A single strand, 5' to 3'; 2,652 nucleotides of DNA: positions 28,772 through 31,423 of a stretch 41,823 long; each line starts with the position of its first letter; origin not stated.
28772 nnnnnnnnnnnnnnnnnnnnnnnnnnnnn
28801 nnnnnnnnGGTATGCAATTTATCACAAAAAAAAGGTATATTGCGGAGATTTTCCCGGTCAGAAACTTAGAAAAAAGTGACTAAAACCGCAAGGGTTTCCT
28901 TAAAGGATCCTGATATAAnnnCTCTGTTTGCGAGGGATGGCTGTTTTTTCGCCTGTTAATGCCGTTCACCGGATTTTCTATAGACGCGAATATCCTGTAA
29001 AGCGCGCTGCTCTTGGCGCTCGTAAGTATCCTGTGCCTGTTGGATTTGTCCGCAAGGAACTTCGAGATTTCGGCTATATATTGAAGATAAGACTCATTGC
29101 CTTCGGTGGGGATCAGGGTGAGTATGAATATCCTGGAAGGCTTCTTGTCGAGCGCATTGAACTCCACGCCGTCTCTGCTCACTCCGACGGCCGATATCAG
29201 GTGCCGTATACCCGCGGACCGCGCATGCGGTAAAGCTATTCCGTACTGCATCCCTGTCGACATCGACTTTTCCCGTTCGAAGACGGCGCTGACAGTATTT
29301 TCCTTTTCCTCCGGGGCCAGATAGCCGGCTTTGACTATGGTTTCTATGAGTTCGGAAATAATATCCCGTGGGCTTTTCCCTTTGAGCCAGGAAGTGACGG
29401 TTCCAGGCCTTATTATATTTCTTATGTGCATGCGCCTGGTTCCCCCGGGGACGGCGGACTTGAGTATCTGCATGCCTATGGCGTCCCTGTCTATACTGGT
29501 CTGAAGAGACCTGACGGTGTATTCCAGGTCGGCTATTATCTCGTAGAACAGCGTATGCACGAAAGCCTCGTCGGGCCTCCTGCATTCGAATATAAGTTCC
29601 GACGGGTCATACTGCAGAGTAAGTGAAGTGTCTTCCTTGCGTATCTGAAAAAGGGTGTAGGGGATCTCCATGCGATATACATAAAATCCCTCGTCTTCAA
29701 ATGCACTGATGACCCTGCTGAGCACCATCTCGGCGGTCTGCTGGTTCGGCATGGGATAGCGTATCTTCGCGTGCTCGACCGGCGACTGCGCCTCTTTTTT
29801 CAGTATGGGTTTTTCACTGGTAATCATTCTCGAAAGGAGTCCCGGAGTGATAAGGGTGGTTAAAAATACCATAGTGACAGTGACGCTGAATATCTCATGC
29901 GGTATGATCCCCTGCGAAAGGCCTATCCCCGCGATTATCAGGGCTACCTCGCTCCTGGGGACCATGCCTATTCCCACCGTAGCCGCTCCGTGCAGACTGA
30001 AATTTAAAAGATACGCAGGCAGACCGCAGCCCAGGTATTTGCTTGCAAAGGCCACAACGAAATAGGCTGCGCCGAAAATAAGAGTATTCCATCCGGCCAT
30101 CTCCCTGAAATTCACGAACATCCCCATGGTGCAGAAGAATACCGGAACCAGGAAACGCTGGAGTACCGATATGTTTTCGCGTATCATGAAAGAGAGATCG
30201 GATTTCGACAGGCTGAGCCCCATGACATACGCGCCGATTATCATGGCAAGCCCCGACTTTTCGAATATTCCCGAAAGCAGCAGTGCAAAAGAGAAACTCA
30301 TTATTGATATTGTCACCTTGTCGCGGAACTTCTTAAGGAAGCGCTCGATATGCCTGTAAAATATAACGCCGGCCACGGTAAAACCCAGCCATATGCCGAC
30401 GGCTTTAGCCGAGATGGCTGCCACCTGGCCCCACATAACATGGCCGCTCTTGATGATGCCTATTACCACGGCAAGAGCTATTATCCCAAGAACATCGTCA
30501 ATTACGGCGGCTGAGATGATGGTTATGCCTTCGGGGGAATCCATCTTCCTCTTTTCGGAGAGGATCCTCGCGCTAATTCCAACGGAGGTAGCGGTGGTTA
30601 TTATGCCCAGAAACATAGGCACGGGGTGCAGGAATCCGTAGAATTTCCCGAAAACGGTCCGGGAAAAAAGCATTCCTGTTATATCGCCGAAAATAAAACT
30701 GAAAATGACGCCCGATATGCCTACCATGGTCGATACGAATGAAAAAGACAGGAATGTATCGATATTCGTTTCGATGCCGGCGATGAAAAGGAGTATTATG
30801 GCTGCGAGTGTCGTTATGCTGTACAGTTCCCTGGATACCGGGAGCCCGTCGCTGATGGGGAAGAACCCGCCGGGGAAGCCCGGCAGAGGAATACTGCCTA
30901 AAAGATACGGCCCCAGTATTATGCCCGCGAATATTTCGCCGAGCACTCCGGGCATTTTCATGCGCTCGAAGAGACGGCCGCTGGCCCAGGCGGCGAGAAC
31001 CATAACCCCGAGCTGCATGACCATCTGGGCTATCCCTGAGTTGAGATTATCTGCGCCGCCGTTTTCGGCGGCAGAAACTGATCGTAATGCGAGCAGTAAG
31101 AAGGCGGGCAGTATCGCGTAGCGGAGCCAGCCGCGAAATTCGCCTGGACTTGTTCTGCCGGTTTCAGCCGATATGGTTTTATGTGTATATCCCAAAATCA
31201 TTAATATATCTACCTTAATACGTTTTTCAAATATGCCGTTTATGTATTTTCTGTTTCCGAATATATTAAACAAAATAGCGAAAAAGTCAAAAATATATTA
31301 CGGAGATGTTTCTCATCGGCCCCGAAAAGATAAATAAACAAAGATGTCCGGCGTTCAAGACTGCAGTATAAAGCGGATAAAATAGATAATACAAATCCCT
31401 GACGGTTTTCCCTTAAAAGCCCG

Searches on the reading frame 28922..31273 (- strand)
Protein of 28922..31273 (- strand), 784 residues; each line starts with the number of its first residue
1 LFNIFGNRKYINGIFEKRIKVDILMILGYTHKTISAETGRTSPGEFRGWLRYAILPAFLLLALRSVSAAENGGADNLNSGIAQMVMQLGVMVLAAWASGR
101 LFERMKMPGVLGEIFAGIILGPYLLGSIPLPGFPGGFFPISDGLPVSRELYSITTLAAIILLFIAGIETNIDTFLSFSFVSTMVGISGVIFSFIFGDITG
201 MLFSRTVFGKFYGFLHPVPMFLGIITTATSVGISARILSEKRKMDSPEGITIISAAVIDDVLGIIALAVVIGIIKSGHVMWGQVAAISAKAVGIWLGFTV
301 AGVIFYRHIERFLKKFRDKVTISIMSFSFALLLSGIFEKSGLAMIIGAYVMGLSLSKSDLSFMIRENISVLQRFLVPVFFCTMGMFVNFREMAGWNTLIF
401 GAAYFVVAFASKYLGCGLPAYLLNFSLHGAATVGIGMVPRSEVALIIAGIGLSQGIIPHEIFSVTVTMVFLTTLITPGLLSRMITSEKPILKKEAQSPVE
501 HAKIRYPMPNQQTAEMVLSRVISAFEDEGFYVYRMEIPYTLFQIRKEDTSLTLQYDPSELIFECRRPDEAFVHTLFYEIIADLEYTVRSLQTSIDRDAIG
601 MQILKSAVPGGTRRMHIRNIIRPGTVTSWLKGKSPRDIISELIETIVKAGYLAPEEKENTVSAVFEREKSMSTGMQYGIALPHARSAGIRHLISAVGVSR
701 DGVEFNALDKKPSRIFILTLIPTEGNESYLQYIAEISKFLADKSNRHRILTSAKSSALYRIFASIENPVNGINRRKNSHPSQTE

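Call 18: search_protein_families(library=pfam, proteins=[window:28922-31273:-], max_evalue=0.001)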
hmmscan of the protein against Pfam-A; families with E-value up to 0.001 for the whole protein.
window:28922-31273:- (784 aa): 2 families
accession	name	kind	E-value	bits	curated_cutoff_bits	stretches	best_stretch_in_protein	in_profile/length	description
PF00999.27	Na_H_Exchanger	-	1.7e-51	175.7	26.2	1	95-483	8-372/375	Sodium/hydrogen exchanger, transmembrane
PF00359.27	PTS_EIIA_2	-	1.1e-24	87.5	27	1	622-763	4-142/144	Phosphoenolpyruvate-dependent sugar phosphotransferase system, EIIA 2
